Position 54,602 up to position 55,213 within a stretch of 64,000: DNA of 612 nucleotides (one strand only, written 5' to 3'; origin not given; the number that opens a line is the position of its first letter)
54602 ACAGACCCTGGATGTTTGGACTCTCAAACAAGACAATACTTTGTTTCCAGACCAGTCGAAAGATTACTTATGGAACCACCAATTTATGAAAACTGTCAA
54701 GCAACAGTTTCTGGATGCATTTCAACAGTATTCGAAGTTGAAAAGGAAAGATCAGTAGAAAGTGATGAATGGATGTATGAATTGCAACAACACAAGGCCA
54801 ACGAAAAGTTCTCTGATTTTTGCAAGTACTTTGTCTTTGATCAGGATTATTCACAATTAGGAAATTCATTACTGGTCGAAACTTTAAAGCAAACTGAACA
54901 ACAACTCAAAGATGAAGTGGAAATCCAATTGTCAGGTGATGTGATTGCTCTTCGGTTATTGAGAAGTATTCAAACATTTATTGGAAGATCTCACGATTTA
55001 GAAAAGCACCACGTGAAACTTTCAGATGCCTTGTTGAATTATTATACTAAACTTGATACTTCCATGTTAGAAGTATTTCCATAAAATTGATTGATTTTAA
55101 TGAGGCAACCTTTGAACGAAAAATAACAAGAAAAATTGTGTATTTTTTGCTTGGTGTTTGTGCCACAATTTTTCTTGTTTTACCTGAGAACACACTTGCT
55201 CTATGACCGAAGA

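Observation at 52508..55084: Receptor-type pseudo-cyclase resembling a C2-like half-site partner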

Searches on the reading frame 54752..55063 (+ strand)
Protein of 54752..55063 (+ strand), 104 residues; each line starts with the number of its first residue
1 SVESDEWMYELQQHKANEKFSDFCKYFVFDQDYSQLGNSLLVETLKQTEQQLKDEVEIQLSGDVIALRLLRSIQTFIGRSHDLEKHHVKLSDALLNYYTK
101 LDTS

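Call 61: search_solved_structures(query=A4, max_evalue=5, show_alignments=2)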
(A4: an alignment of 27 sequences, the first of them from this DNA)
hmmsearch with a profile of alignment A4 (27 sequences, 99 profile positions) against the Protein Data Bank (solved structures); distinct sequences matched with E-value up to 5: 35.
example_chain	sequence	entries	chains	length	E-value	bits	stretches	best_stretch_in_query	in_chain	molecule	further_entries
5cwf_A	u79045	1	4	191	1.4e-07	35.7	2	31-94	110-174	Designed helical repeat protein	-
6kos_A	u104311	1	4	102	0.0048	21.2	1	18-95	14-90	SUWA (Super WA20)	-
5cwj_A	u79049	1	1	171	0.008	20.4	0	17-82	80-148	Designed helical repeat protein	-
9vke_A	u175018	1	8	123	0.029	18.7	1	23-72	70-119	De novo designed zinc hydrolase 11-7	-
3vjf_A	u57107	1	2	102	0.038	18.3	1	21-95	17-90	WA20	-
9i5v_f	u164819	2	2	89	0.045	18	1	11-68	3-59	Small ribosomal subunit protein uS15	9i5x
6egc_A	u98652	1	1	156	0.05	17.9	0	32-81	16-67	SC_2L4HC2_23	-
37tt_A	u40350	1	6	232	0.067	17.5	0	27-88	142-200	Z4 c3ii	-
8ugc_A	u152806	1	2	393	0.15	16.4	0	25-82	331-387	FD15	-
6xh5_A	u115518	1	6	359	0.19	16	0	18-80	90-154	helical fusion design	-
2i9i_A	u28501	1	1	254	0.19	16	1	25-94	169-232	Hypothetical protein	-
11hk_A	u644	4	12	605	0.24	15.7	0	8-89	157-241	E-FICS-v3 | Spike protein S2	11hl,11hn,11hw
8gac_A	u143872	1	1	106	0.42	14.9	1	8-84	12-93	CTLA-4 binder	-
7f05_A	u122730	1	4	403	0.56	14.5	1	16-69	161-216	Calsequestrin-2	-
6dlc_A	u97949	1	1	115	0.61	14.4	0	32-71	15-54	Designed protein DHD1:234_A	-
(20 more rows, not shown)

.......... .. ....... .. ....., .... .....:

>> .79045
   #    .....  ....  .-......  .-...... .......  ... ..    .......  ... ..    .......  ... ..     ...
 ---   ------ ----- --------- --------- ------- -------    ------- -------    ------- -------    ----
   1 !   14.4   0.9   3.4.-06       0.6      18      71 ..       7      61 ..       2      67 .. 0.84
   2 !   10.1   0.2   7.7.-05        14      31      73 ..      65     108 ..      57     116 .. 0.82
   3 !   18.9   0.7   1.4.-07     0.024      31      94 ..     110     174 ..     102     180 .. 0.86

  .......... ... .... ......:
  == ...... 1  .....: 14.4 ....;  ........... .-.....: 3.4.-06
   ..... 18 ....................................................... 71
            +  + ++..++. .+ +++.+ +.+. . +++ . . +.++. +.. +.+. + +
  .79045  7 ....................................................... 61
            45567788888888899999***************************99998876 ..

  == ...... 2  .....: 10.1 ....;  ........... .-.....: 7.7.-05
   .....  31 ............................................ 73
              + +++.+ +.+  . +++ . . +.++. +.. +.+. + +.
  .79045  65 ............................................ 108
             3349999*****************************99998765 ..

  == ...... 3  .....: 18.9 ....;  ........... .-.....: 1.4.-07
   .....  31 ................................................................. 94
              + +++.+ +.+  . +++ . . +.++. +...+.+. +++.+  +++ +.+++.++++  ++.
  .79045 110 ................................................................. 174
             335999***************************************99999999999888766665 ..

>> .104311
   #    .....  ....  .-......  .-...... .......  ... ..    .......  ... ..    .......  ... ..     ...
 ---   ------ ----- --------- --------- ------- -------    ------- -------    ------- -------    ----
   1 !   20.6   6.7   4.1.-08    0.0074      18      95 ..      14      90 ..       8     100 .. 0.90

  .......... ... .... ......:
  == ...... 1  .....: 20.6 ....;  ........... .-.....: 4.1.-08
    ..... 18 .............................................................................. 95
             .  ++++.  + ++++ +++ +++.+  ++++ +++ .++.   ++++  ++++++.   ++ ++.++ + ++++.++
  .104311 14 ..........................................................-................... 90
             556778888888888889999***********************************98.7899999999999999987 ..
